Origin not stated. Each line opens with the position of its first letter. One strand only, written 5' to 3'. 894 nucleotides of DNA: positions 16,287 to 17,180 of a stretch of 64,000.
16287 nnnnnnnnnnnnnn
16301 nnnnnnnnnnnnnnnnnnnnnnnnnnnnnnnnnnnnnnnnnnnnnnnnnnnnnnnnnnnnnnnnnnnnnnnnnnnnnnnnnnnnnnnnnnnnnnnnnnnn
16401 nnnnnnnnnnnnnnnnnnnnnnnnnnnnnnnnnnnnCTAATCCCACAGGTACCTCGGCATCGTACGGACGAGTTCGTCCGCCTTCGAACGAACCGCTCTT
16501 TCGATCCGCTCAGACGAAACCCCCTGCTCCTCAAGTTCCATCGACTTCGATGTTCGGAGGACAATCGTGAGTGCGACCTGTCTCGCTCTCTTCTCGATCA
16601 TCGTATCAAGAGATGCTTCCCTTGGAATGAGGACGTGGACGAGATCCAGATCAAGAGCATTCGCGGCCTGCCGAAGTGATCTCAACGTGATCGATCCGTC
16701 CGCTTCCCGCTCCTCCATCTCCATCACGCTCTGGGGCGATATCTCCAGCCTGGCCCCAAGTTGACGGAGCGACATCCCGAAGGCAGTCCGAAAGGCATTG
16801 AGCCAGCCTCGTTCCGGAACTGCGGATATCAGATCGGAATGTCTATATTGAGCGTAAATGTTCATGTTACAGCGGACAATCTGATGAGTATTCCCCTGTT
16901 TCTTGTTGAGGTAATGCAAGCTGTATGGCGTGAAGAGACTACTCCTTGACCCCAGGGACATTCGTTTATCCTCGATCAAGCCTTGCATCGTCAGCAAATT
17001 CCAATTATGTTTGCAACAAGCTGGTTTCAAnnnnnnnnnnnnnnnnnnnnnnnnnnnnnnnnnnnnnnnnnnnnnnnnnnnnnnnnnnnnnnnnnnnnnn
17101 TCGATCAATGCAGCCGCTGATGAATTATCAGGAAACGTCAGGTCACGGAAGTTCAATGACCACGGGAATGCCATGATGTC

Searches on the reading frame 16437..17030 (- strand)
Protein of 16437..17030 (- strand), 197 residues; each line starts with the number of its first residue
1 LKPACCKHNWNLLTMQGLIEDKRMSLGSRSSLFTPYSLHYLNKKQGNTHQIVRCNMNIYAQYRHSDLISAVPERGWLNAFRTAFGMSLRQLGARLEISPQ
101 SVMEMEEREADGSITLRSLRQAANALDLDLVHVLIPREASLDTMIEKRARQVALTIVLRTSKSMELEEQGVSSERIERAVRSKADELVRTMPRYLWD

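Call 4: search_protein_families(library=pfam, proteins=[window:16437-17030:-], max_evalue=0.01)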
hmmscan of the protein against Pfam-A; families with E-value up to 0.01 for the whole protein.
window:16437-17030:- (197 aa): 1 family
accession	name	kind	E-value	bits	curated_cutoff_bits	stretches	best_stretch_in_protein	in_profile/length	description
PF01381.28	HTH_3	-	0.00042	20.7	23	1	79-130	3-52/55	Helix-turn-helix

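Call 8: search_protein_families(library=ncbifam, proteins=[window:16437-17030:-], max_evalue=0.01)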
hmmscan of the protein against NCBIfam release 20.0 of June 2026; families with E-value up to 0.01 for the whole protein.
window:16437-17030:- (197 aa): 2 families
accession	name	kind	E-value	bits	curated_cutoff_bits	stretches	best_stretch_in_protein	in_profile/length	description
TIGR02612.1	mob_myst_A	hypoth_equivalog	1.5e-39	135.3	122.6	1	70-197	23-149/150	mobile mystery protein A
NF006015.0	PRK08154.1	subfamily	0.00076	18.7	204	1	65-146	25-103/314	anaerobic benzoate catabolism transcriptional regulator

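Call 68: list_cluster_members(proteins=[P0001, window:16437-17030:-])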
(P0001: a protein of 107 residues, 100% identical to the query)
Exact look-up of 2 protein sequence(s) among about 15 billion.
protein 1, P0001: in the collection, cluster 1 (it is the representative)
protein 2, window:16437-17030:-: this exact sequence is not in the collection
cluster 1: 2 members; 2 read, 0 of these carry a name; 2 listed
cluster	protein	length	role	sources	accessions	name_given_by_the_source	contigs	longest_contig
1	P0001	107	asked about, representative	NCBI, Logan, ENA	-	-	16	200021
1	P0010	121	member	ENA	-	-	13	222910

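Call 69: search_dna_similar(query=window:16437-16961:-, collection=plasmids, mode=protein, max_rows=8)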
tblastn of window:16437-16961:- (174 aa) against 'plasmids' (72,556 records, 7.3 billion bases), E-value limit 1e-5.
Records with a match: 255; places in all: 257; records where one place covers at least 80% of the query: 27.
Best place of each record, by identity: <60% 255.
By first word of the organism name: Agrobacterium 101; Rhizobium 52; Coxiella 19; Vibrio 18; Sinorhizobium 17; Bradyrhizobium 12; Ensifer 7; Neorhizobium 5; Shewanella 3; Polymorphobacter 2; and 18 more.
By predicted mobility (MOB-suite, as given by PLSDB): non-mobilizable 129; conjugative 101; mobilizable 25.
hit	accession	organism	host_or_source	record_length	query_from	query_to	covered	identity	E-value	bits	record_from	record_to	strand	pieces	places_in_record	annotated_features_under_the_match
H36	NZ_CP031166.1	Euzebya pacifica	-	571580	2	174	99%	37.8%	3e-19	91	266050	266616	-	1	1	mobile mystery protein A | mobile mystery protein B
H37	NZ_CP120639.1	Rhizobium sp. 32-5/1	Vicia cracca,cell cilture,root nodule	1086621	8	174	96%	36.5%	9e-21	95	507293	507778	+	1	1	record has no annotation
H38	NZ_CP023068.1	Sinorhizobium sojae CCBAU 05684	G.max,nodule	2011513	7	174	97%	36.0%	4e-20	93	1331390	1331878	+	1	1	record has no annotation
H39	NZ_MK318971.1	Rhizobium rhizogenes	-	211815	15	173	91%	37.1%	9e-21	95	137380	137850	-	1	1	mobile mystery protein A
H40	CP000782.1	Xanthobacter autotrophicus Py2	-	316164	16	174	91%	35.6%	7e-18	87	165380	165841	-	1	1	mobile mystery protein A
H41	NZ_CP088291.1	Bradyrhizobium septentrionale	Glycine max cv. AC Glengarry,Cell ...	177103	24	174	87%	37.1%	3e-19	91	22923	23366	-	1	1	mobile mystery protein A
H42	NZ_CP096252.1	Bradyrhizobium barranii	Glycine max cv. AC Glengarry,Cell ...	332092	24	174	87%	37.1%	3e-19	91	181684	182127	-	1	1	mobile mystery protein A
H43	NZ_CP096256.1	Bradyrhizobium barranii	Glycine max cv. AC Glengarry,Cell ...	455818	24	174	87%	37.1%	3e-19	91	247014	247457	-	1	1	mobile mystery protein A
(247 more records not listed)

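Call 70: get_annotated_region(hit=H36, flank=900)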
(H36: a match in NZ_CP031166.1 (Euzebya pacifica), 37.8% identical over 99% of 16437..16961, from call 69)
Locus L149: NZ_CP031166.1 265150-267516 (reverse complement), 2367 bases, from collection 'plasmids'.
description: Euzebya pacifica strain DY32-46 plasmid pEDY32-46I, complete sequence
organism: Euzebya pacifica (NCBI taxid 1608957)
taxonomy: Bacteria; Actinomycetota; Nitriliruptoria; Euzebyales; Euzebyaceae; Euzebya; Euzebya pacifica
host: -; source: -; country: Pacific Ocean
typing (MOB-suite, as given by PLSDB): non-mobilizable
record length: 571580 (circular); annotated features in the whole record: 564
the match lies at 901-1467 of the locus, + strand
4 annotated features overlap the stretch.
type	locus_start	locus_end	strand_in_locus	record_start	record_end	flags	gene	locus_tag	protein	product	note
CDS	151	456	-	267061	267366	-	-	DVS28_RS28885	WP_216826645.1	hypothetical protein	-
CDS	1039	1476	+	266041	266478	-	-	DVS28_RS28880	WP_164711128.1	mobile mystery protein A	-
CDS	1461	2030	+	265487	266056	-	-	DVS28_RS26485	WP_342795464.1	mobile mystery protein B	-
CDS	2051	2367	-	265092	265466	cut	-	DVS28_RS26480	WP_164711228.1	zinc-ribbon domain-containing protein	-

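Call 71: get_annotated_region(hit=H39, flank=900)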
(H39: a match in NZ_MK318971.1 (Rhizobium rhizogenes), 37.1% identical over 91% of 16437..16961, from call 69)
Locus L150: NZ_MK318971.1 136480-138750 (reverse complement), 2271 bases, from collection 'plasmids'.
description: Rhizobium rhizogenes strain Colt5.8 plasmid pColt5.8a, complete sequence
organism: Rhizobium rhizogenes (NCBI taxid 359)
taxonomy: Bacteria; Pseudomonadota; Alphaproteobacteria; Hyphomicrobiales; Rhizobiaceae; Rhizobium; Rhizobium rhizogenes
host: -; source: -; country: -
typing (MOB-suite, as given by PLSDB): non-mobilizable; mating-pair formation MPF_T
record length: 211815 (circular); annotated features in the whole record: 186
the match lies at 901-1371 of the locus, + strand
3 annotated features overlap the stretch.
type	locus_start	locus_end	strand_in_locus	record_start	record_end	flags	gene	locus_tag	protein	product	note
CDS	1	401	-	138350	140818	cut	-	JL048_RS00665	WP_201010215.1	AAA family ATPase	GO:0006302 - double-strand break repair [Evidence IEA]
CDS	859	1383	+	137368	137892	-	-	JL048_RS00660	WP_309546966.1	mobile mystery protein A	-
CDS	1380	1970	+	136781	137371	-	-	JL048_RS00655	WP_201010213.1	mobile mystery protein B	-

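Call 72: get_annotated_region(hit=H40, flank=900)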
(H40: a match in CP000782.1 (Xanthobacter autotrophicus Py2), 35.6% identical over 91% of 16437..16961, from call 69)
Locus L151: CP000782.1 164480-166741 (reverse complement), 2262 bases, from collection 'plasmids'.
description: Xanthobacter autotrophicus Py2 plasmid pXAUT01, complete sequence
organism: Xanthobacter autotrophicus Py2 (NCBI taxid 78245)
taxonomy: Bacteria; Pseudomonadota; Alphaproteobacteria; Hyphomicrobiales; Xanthobacteraceae; Xanthobacter; Xanthobacter autotrophicus; Xanthobacter autotrophicus Py2
host: -; source: -; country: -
typing (MOB-suite, as given by PLSDB): conjugative; replicon rep_cluster_649; relaxase MOBQ; mating-pair formation MPF_T
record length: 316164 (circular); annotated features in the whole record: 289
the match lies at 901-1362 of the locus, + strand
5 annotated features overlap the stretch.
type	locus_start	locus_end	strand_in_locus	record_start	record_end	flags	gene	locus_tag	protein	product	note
CDS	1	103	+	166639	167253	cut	-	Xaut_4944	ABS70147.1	hypothetical protein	-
CDS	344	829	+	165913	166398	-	-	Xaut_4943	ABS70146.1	hypothetical protein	-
CDS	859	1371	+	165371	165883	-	-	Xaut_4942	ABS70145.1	mobile mystery protein A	-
CDS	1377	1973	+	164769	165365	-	-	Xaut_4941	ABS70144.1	mobile mystery protein B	-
CDS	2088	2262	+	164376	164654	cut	-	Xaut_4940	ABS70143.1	hypothetical protein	-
